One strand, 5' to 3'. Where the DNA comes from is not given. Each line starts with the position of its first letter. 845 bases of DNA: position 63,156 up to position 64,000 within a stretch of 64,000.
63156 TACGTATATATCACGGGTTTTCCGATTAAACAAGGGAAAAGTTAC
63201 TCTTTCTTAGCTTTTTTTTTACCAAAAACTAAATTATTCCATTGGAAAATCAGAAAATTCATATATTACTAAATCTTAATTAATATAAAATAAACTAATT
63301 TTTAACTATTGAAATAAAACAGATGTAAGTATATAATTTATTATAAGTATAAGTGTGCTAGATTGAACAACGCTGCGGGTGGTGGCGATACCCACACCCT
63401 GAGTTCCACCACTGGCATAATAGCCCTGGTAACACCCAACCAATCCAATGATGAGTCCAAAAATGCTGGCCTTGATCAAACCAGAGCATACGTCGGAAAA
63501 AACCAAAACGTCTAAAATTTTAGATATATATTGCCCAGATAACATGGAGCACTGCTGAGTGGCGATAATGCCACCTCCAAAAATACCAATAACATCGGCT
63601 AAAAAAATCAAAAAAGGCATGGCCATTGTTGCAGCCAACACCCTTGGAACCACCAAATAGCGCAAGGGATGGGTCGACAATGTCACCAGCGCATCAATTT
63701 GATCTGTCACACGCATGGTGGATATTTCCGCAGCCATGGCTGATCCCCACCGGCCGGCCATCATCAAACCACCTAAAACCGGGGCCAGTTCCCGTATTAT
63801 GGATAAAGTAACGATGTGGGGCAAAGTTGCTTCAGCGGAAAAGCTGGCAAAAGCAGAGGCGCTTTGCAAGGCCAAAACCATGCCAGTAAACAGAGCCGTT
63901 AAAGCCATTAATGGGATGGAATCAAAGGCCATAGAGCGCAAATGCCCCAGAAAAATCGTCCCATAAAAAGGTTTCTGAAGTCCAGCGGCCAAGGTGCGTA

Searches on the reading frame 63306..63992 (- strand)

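Call 54: search_protein_families(library=pfam, proteins=[window:63306-63992:-], max_evalue=0.0001)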
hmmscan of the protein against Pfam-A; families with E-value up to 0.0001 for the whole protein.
window:63306-63992:- (228 aa): 1 family
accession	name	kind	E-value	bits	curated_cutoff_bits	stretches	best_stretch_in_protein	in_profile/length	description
PF02405.21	MlaE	-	5.2e-73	245.6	22.5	1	16-224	3-211/212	Permease MlaE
